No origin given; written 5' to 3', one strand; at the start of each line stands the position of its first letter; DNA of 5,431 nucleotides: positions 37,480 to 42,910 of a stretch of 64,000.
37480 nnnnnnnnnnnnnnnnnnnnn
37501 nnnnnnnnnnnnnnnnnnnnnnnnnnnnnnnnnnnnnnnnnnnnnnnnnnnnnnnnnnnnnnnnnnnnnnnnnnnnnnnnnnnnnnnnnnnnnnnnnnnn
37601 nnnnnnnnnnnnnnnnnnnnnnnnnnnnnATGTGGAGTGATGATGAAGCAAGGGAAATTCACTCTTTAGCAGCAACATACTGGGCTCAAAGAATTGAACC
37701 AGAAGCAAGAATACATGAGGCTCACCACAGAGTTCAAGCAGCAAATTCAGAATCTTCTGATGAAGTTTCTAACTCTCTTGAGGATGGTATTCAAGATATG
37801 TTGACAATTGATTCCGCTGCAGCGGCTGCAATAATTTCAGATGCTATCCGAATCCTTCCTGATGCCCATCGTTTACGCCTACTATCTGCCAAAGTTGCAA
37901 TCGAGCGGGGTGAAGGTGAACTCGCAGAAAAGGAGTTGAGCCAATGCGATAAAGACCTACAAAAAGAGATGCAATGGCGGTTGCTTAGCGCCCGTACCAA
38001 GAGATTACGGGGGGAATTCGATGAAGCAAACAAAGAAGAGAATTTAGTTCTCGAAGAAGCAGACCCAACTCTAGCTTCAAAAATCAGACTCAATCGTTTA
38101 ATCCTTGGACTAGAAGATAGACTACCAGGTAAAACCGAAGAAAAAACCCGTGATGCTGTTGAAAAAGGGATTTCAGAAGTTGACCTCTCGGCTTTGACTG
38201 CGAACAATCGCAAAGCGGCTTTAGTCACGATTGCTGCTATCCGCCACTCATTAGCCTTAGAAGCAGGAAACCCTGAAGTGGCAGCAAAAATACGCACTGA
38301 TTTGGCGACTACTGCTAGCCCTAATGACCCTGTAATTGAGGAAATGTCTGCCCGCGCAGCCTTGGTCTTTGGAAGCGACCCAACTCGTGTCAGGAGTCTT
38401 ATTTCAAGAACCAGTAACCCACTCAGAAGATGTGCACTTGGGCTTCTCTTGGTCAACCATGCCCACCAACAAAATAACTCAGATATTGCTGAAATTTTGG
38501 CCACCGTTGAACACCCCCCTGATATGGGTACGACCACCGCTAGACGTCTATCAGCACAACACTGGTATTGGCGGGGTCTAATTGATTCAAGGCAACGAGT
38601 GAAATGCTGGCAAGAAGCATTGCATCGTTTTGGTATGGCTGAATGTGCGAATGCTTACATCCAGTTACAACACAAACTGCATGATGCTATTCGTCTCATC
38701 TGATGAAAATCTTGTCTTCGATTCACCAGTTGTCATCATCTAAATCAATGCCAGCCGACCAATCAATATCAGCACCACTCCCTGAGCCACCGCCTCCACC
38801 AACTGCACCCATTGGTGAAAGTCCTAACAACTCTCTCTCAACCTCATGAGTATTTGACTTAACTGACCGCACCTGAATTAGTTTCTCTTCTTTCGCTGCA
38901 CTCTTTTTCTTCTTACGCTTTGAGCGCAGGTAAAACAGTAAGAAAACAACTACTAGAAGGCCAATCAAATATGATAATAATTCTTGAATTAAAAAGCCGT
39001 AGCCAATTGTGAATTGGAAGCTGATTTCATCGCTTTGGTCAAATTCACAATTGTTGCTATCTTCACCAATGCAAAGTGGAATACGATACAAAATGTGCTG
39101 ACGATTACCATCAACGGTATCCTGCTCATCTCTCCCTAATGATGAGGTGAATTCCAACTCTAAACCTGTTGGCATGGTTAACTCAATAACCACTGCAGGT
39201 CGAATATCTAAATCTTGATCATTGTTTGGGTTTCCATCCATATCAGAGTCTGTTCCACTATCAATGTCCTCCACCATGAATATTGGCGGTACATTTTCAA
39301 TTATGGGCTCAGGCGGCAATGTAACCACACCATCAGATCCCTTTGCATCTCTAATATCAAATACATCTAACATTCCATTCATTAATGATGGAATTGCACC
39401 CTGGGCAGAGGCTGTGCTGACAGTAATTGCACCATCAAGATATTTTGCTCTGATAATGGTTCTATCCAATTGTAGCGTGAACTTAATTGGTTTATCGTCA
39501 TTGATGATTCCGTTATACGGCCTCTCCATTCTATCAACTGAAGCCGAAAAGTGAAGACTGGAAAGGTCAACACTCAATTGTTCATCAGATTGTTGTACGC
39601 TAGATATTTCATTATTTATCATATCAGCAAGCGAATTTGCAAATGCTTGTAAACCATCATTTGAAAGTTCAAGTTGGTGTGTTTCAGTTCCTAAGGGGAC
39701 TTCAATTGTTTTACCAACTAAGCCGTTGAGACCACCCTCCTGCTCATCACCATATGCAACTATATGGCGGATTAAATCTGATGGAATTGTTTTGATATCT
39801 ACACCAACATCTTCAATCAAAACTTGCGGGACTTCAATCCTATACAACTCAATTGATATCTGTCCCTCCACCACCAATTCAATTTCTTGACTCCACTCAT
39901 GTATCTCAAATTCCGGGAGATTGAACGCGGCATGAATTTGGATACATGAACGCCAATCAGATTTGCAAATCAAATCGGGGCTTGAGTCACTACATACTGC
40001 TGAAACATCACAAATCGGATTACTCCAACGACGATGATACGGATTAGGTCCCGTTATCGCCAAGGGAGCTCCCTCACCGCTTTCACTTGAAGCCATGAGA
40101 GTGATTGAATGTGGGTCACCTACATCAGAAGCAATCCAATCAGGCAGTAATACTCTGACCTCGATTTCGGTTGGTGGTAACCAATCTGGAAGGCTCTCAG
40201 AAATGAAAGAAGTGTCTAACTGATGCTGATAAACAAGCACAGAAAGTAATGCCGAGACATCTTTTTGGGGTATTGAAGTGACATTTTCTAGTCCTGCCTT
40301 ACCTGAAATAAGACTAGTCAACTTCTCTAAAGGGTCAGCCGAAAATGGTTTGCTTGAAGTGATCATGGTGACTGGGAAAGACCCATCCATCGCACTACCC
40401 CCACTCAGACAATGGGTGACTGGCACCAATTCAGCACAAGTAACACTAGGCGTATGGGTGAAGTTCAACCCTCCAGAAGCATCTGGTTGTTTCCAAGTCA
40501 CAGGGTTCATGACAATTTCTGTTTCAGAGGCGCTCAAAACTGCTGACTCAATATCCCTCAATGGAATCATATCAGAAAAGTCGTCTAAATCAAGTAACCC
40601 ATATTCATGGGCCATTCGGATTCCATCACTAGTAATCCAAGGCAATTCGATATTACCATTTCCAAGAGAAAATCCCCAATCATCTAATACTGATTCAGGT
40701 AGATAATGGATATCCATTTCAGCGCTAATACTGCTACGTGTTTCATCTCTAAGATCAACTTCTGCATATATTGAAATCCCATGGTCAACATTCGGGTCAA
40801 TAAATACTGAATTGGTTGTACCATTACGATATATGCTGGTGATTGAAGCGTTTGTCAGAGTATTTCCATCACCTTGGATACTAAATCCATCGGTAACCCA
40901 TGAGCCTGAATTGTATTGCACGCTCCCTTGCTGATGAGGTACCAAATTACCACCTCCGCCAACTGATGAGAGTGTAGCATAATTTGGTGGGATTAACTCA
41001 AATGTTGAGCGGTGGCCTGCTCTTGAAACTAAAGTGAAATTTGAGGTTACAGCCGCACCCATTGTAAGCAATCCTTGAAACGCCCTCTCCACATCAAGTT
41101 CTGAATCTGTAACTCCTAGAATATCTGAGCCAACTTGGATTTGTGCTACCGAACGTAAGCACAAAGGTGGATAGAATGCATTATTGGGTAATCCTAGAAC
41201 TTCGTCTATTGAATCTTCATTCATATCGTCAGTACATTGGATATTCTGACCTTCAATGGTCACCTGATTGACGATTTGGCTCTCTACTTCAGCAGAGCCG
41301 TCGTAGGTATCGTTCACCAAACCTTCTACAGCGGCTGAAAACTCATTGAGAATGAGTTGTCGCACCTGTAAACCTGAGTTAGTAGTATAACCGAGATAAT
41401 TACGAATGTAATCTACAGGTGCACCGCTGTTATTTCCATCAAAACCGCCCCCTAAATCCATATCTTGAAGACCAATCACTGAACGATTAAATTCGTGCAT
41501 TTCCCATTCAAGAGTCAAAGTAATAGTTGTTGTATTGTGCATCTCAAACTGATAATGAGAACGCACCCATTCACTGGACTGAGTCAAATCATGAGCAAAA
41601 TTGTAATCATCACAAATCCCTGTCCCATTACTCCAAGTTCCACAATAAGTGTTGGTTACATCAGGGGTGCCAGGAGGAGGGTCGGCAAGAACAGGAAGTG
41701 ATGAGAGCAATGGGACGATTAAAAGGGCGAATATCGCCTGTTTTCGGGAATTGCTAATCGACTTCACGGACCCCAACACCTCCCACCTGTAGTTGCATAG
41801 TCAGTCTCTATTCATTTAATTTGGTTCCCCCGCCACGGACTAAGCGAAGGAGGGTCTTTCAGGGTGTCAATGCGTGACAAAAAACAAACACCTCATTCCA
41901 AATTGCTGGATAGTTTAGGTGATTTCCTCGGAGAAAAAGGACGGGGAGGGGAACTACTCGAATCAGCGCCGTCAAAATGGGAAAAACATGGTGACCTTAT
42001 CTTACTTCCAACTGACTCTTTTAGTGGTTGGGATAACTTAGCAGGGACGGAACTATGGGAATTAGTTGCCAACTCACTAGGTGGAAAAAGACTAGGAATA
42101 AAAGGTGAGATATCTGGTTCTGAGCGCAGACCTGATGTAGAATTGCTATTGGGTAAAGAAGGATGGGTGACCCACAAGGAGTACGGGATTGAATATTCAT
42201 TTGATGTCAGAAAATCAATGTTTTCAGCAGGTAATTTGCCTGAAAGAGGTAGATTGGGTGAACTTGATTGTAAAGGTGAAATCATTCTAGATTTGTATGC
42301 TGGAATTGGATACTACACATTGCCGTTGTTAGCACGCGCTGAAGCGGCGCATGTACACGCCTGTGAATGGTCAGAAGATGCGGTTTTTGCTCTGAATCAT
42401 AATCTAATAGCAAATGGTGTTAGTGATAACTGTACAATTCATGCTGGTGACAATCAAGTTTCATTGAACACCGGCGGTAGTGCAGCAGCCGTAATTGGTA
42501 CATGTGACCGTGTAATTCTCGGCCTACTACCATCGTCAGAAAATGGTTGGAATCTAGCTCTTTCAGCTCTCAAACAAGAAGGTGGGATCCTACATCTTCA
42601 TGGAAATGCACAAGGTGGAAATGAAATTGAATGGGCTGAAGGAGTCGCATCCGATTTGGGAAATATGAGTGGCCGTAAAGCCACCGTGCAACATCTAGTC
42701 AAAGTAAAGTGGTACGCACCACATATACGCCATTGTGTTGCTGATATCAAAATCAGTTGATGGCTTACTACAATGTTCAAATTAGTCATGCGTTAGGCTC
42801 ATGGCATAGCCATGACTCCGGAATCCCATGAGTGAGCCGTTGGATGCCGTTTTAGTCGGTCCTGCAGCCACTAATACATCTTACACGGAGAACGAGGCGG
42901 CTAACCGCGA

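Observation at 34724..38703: wHTH / P-loop NTPase / helical-repeat (STAND-like) protein divergent from uvrC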

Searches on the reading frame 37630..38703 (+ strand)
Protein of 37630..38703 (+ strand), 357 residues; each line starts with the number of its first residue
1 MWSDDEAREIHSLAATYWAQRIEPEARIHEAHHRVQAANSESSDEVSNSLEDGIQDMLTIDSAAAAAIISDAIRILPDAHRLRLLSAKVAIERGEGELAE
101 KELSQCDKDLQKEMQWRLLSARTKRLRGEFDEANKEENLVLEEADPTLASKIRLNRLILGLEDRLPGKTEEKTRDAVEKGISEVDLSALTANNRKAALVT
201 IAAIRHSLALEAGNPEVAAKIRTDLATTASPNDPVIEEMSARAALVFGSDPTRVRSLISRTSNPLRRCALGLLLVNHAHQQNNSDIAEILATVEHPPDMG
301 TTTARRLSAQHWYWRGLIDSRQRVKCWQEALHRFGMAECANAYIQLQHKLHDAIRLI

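Call 58: search_protein_families(library=pfam, proteins=[window:37630-38703:+], max_evalue=0.1)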
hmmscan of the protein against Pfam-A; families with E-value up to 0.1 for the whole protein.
window:37630-38703:+ (357 aa): 1 family
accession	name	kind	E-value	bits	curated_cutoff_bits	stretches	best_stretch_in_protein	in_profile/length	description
PF14559.12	TPR_19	-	0.0035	18.1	25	1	63-120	8-65/68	Tetratricopeptide repeat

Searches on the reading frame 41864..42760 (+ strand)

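Call 13: search_protein_families(library=pfam, proteins=[window:41864-42760:+], max_evalue=0.00001)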
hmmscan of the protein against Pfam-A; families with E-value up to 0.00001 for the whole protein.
window:41864-42760:+ (298 aa): 2 families
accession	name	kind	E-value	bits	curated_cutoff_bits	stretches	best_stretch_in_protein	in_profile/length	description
PF02475.24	TRM5-TYW2_MTfase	-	1.5e-21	77.5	28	1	103-249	2-139/164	TRM5/TYW2 methyltransferase domain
PF25133.1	TYW2_N_2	-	2e-11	44.3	27.7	1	29-99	11-78/79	TYW2 N-terminal domain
